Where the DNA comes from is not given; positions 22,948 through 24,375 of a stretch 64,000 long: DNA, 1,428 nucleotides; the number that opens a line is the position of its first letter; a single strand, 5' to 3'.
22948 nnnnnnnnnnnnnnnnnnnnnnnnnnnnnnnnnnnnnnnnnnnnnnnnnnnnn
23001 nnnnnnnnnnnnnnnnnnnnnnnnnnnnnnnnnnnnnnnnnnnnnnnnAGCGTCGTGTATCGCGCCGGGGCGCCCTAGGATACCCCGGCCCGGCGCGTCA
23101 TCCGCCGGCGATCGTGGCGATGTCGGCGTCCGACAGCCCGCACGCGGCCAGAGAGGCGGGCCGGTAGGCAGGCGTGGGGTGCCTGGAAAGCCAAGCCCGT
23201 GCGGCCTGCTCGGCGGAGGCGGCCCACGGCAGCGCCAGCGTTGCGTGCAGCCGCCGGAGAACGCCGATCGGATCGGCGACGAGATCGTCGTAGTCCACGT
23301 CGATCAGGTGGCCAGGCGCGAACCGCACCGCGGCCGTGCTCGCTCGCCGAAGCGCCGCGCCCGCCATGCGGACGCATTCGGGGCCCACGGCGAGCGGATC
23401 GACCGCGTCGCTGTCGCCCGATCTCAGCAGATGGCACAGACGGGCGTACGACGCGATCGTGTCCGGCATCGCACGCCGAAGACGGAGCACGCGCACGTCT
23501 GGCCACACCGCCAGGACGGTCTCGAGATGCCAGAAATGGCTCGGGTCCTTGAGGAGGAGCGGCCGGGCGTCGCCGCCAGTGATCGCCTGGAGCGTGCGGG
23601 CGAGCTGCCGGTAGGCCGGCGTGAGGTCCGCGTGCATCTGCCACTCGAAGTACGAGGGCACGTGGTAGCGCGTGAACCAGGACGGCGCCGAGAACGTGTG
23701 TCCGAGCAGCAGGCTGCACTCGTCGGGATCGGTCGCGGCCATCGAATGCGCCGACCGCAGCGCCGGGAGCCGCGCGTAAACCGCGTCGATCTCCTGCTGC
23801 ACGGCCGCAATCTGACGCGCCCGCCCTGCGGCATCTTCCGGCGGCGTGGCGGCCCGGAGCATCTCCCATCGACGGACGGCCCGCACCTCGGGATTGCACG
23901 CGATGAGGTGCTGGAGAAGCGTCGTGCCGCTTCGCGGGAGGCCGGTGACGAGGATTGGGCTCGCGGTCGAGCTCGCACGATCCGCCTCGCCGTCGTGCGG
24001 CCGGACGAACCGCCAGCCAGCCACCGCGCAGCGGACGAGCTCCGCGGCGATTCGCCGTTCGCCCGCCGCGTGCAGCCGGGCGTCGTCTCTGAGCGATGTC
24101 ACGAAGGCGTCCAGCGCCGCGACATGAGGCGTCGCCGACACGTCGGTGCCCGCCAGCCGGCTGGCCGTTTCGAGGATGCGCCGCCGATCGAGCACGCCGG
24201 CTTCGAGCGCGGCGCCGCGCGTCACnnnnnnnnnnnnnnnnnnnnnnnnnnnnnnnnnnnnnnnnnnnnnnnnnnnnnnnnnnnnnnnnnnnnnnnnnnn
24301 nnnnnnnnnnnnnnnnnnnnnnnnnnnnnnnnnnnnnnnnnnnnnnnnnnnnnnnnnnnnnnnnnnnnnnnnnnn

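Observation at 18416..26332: Orphan lipid-tailoring operon: FAAL, carrier-condensation didomain, P450, sulfotransferase, class-V PLP enzyme and a secreted protein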

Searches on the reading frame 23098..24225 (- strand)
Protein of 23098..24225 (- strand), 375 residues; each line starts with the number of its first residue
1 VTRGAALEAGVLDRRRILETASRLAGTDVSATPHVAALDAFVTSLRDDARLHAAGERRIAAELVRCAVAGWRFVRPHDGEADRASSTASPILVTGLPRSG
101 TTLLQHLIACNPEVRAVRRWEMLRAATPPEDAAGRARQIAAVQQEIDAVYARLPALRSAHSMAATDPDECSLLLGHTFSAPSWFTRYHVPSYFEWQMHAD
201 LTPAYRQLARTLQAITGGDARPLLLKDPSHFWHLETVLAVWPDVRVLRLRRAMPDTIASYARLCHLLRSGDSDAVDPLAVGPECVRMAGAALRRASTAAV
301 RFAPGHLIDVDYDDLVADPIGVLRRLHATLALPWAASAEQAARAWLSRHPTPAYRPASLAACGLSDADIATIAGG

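Call 6: search_protein_families(library=pfam, proteins=[window:23098-24225:-], max_evalue=0.01)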
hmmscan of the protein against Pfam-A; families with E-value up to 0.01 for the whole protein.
window:23098-24225:- (375 aa): 2 families
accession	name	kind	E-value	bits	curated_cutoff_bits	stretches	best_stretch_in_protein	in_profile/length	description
PF13469.12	Sulfotransfer_3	-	1.1e-34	121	27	1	90-335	1-215/216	Sulfotransferase family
PF00685.33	Sulfotransfer_1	-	0.0015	18.4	22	0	90-142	3-51/255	Sulfotransferase domain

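Call 7: search_protein_families(library=ncbifam, proteins=[window:23098-24225:-], max_evalue=0.001)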
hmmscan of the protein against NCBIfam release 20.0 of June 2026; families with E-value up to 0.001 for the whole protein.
window:23098-24225:- (375 aa): 1 family
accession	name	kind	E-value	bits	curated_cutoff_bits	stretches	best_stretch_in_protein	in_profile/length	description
NF052394.1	NodProtNoeE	equivalog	9.7e-05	21.2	500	1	92-123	12-44/387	nodulation protein NoeE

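Call 10: search_solved_structures(query=window:23098-24225:-, max_evalue=0.01, show_alignments=2)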
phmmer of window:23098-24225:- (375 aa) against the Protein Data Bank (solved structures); distinct sequences matched with E-value up to 0.01: 3.
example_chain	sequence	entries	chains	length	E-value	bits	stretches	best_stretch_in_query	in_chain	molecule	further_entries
2zq5_A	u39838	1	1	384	1.2e-31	113.3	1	87-346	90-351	Putative uncharacterized protein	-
2z6v_A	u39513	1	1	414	1.7e-20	76.7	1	87-354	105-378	Putative uncharacterized protein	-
8w5z_A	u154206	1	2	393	0.00015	24.2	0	88-118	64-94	Protein-tyrosine sulfotransferase (Fragment)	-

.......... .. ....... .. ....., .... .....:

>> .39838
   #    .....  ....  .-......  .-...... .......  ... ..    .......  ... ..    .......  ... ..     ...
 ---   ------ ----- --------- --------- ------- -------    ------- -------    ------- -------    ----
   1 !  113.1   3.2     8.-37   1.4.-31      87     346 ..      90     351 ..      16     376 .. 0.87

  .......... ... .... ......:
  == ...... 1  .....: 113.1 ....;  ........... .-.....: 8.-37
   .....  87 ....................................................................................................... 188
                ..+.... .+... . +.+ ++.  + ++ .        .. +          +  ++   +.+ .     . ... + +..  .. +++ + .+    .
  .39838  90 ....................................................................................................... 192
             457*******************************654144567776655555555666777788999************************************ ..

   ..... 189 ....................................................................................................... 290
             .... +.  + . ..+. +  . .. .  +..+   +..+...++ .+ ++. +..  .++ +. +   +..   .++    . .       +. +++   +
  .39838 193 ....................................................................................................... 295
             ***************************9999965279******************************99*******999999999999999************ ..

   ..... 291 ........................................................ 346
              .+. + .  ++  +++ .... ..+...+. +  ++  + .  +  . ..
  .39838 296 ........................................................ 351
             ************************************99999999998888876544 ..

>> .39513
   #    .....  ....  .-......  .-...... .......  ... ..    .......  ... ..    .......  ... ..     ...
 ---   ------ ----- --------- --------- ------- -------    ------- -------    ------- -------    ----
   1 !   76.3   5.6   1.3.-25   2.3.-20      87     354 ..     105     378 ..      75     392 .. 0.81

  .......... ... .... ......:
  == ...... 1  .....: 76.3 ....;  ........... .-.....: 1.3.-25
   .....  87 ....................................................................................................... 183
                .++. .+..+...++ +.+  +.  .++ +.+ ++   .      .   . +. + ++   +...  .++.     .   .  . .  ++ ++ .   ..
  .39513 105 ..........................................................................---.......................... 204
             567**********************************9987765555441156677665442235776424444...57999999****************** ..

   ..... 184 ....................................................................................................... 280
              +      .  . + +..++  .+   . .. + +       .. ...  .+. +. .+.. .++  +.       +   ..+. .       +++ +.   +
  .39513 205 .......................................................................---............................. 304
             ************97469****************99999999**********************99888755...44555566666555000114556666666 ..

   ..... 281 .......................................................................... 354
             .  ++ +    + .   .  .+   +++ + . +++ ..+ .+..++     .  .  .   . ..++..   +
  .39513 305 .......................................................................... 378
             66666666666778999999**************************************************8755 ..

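Call 20: find_homologous_proteins(query=window:23098-24225:-, max_evalue=1e-20)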
Query window:23098-24225:- (375 aa): 15 proteins with E <= 1e-20 among 8000 candidates.
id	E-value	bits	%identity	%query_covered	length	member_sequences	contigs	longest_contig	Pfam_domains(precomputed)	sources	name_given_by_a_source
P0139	3.1e-242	821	100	100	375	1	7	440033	PF13469.13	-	-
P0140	3.1e-33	134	30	92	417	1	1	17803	PF13469.13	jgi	-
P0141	1.6e-32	131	33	70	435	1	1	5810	PF13469.13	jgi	jgi:hypothetical protein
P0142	7.5e-31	126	34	89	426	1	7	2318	PF13469.13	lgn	-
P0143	2.7e-30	124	32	77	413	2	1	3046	PF13469.13,PF17784.8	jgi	jgi:hypothetical protein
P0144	6.4e-30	123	29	90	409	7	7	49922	PF13469.13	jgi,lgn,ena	jgi:hypothetical protein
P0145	1.6e-29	121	31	92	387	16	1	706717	PF13469.13,PF00685.34,PF17784.8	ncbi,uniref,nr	ncbi:sulfotransferase family protein [Nocardia farcinica]|uniref:sulfotransferase family protein n=1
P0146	1.6e-28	118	34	76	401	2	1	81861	PF13469.13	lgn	-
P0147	1.9e-28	118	33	72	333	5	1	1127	PF13469.13,PF00685.34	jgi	jgi:hypothetical protein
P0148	4.0e-28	117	31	96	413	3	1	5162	PF13469.13,PF00685.34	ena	-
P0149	4.0e-28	117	28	91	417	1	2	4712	PF13469.13,PF17784.8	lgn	-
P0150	1.5e-27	115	29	94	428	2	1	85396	PF13469.13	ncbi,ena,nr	ncbi:MAG TPA: sulfotransferase [Stellaceae bacterium]|nr:sulfotransferase [Stellaceae bacterium]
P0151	8.9e-26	109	30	82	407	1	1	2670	PF13469.13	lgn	-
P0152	3.7e-24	104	31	81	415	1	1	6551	PF13469.13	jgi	jgi:hypothetical protein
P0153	1.3e-21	95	32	62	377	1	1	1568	PF13469.13,PF00685.34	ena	-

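Call 52: find_encoding_contigs(protein=P0140, flank=7000, max_places=1)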
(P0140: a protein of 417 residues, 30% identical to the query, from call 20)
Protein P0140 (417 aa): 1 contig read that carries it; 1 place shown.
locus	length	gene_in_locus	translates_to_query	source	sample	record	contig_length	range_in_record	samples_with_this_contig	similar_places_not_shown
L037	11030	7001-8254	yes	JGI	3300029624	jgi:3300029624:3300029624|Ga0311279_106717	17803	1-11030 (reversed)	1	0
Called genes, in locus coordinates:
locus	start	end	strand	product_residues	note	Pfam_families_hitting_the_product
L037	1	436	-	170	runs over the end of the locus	PF16267:DUF4920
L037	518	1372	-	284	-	-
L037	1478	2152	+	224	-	PF03588:Leu_Phe_trans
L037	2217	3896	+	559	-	-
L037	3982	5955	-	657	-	PF00133:tRNA-synt_1, PF01406:tRNA-synt_1e (weak), PF09334:tRNA-synt_1g, PF00133:tRNA-synt_1, PF19303:Anticodon_3 (weak), PF01588:tRNA_bind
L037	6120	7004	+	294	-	-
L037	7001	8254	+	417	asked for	PF13469:Sulfotransfer_3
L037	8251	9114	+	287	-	PF01427:Peptidase_M15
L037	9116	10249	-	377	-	PF13385:Laminin_G_3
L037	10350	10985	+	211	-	-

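Call 53: find_encoding_contigs(protein=P0144, flank=7000, max_places=1)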
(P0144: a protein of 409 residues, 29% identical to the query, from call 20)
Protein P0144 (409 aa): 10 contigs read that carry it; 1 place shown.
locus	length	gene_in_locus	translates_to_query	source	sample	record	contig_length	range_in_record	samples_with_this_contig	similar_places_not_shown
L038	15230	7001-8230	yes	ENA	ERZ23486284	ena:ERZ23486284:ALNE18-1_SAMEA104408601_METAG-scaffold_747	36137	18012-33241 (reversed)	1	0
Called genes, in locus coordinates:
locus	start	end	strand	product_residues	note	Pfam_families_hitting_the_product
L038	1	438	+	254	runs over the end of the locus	PF03372:Exo_endo_phos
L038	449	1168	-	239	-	PF01138:RNase_PH, PF03725:RNase_PH_C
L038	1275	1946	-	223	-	PF02230:Abhydrolase_2, PF00561:Abhydrolase_1 (faint), PF03959:FSH1, PF12146:Hydrolase_4 (faint), PF12697:Abhydrolase_6 (weak), PF00756:Esterase (weak)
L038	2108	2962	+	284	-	PF03755:YicC-like_N, PF08340:YicC-like_C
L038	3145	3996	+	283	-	PF00106:adh_short, PF13561:adh_short_C2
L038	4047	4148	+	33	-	-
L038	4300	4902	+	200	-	PF00440:TetR_N, PF13977:TetR_C_6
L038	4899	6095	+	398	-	PF06742:DUF1214 (weak)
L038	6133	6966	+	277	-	PF00106:adh_short, PF08659:KR, PF13561:adh_short_C2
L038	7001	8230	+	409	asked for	PF13469:Sulfotransfer_3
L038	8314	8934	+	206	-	PF00625:Guanylate_kin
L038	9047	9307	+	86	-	PF01192:RNA_pol_Rpb6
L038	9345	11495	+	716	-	PF01966:HD, PF13328:HD_4, PF04607:RelA_SpoT, PF02824:TGS, PF19296:RelA_AH (weak), PF28438:RelA_RIS, PF13291:ACT_4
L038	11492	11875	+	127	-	PF01042:Ribonuc_L-PSP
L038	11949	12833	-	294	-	-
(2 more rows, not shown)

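Call 54: find_encoding_contigs(protein=P0146, flank=7000, max_places=1)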
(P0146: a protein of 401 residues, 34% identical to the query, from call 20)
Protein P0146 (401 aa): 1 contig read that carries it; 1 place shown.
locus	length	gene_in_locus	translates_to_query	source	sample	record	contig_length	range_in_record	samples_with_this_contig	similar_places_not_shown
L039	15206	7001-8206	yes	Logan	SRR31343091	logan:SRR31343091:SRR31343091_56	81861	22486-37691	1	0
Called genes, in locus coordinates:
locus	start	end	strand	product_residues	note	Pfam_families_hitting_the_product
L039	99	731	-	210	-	PF20815:GIY_YIG_2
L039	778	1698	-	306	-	PF13406:SLT_2 (faint), PF01464:SLT (weak)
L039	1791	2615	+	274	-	PF07313:AmiA-like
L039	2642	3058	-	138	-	-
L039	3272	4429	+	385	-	PF02771:Acyl-CoA_dh_N, PF02770:Acyl-CoA_dh_M, PF00441:Acyl-CoA_dh_1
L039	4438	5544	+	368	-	PF02771:Acyl-CoA_dh_N, PF02770:Acyl-CoA_dh_M, PF00441:Acyl-CoA_dh_1, PF08028:Acyl-CoA_dh_2 (weak)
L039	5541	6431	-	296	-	PF00106:adh_short, PF01370:Epimerase, PF13561:adh_short_C2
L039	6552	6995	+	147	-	PF13577:SnoaL_4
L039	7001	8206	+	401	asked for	PF13469:Sulfotransfer_3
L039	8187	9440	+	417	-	-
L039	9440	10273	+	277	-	PF00106:adh_short, PF01370:Epimerase (faint), PF08659:KR, PF13460:NAD_binding_10, PF13561:adh_short_C2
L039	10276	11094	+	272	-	PF00106:adh_short, PF08659:KR, PF13561:adh_short_C2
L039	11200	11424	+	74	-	-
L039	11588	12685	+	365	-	-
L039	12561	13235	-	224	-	PF05988:DUF899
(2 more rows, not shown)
